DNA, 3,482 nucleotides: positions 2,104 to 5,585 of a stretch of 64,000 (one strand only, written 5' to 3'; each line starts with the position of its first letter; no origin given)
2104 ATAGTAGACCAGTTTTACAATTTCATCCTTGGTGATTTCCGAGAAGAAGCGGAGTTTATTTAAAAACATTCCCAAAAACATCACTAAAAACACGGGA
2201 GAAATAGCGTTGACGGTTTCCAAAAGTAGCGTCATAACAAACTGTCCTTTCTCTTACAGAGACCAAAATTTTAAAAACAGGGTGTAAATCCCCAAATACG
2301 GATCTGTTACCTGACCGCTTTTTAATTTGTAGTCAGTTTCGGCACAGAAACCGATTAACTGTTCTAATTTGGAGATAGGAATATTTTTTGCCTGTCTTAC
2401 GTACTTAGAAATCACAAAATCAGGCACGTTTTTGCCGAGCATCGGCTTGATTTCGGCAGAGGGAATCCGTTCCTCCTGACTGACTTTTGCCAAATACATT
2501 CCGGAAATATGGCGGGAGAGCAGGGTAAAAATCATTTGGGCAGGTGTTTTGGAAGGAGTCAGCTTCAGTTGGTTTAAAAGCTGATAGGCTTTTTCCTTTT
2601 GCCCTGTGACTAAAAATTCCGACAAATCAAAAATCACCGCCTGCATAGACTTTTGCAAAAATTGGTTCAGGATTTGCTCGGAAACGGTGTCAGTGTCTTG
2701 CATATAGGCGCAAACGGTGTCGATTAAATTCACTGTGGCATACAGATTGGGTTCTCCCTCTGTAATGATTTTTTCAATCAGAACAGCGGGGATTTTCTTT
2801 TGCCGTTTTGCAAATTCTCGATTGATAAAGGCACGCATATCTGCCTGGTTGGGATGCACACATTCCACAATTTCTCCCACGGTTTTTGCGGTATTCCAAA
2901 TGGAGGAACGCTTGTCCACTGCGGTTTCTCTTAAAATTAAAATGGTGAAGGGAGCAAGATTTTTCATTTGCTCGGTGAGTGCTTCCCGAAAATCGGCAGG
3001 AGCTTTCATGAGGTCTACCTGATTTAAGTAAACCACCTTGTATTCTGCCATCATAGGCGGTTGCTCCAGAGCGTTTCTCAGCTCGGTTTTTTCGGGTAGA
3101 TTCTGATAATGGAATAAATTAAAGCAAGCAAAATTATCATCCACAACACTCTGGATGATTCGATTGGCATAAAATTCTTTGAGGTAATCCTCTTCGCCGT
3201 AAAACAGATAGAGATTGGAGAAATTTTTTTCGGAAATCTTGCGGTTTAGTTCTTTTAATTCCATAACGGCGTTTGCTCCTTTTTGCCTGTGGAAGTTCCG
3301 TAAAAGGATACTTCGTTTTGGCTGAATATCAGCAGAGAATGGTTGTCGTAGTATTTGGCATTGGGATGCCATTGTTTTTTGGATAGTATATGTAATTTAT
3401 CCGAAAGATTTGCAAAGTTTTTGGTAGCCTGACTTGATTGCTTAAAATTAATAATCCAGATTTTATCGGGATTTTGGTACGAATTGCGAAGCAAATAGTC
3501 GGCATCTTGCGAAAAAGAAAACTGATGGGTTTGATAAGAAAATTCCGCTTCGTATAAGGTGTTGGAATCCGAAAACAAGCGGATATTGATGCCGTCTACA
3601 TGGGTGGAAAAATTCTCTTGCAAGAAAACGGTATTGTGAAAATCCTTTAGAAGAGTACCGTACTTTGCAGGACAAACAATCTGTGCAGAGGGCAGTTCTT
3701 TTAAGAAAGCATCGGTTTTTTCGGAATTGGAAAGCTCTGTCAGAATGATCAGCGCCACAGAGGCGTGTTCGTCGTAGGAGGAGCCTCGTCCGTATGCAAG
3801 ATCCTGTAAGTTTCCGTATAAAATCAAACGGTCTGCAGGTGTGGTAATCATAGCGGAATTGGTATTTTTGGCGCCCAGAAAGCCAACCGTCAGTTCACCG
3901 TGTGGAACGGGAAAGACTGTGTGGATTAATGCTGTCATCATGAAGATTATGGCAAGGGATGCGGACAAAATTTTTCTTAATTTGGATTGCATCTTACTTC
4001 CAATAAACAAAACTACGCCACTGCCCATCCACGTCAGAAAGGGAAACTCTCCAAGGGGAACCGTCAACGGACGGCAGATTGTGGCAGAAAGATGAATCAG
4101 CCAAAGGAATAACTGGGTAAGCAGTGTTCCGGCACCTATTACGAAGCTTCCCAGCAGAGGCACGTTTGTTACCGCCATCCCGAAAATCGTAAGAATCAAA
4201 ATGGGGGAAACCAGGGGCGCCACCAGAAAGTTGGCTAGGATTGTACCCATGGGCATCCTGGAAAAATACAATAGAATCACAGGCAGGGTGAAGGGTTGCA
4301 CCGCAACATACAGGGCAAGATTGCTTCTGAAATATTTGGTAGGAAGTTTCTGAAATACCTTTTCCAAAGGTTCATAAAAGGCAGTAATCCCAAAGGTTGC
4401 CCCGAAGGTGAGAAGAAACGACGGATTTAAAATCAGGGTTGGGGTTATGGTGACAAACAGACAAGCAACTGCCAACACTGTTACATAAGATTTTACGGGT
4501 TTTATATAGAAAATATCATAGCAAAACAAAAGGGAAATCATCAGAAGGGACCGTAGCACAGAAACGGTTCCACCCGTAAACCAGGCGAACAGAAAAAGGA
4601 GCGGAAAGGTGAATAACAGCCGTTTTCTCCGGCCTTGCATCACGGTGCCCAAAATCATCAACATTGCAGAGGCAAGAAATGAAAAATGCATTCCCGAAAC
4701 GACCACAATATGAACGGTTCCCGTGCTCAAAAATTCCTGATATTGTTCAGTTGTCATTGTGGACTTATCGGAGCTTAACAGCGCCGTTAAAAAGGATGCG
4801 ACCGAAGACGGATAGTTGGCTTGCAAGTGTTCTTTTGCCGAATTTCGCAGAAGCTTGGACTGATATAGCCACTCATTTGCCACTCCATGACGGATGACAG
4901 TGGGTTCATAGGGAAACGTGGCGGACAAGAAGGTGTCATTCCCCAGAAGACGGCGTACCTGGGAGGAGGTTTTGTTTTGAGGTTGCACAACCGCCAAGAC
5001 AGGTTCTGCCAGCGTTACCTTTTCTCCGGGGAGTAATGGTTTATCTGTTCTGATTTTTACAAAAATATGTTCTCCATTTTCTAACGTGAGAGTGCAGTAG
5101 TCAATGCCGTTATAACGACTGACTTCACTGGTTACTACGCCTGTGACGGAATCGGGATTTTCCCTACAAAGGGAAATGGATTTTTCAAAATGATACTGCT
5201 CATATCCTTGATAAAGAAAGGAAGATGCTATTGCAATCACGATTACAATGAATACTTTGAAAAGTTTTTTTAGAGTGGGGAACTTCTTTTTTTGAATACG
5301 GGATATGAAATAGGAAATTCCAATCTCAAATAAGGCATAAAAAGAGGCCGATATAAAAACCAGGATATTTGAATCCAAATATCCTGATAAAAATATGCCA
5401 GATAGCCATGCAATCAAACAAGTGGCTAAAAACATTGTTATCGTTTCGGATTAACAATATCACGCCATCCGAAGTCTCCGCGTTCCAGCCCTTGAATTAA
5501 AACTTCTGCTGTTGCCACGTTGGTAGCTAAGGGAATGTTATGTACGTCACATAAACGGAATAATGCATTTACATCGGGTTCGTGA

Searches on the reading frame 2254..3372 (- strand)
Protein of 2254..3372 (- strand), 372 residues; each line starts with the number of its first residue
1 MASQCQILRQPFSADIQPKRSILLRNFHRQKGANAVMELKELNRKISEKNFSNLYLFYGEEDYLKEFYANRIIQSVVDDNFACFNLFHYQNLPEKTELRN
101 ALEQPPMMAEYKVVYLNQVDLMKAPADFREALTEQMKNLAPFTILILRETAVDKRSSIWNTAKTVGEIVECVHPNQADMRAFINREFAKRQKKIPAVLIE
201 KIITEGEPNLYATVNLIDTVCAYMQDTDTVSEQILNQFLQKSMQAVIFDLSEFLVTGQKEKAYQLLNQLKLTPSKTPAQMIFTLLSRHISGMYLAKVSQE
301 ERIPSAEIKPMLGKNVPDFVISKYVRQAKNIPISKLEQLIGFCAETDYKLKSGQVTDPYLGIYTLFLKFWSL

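Call 67: search_protein_families(library=pfam, proteins=[window:2254-3372:-], max_evalue=0.001)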
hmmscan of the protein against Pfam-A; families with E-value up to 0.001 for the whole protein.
window:2254-3372:- (372 aa): 3 families
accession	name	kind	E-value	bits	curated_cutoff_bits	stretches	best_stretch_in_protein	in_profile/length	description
PF21694.2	DNA_pol3_delta_C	-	1.7e-17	64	27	1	247-368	4-120/121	DNA polymerase III delta subunit, C-terminal domain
PF06144.19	DNA_pol3_delta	-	2.4e-11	44.1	21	1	55-171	1-123/124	DNA polymerase III, delta subunit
PF13177.12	DNA_pol3_delta2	-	0.0001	22.8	27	0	39-80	6-47/161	DNA polymerase III, delta subunit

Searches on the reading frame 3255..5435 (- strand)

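Call 67: search_protein_families(library=pfam, proteins=[window:3255-5435:-], max_evalue=0.001)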
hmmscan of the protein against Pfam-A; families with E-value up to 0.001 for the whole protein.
window:3255-5435:- (726 aa): 1 family
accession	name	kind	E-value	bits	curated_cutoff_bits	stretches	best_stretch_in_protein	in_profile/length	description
PF03772.21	Competence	-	2.5e-42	145.5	23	1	219-479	1-263/270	Competence protein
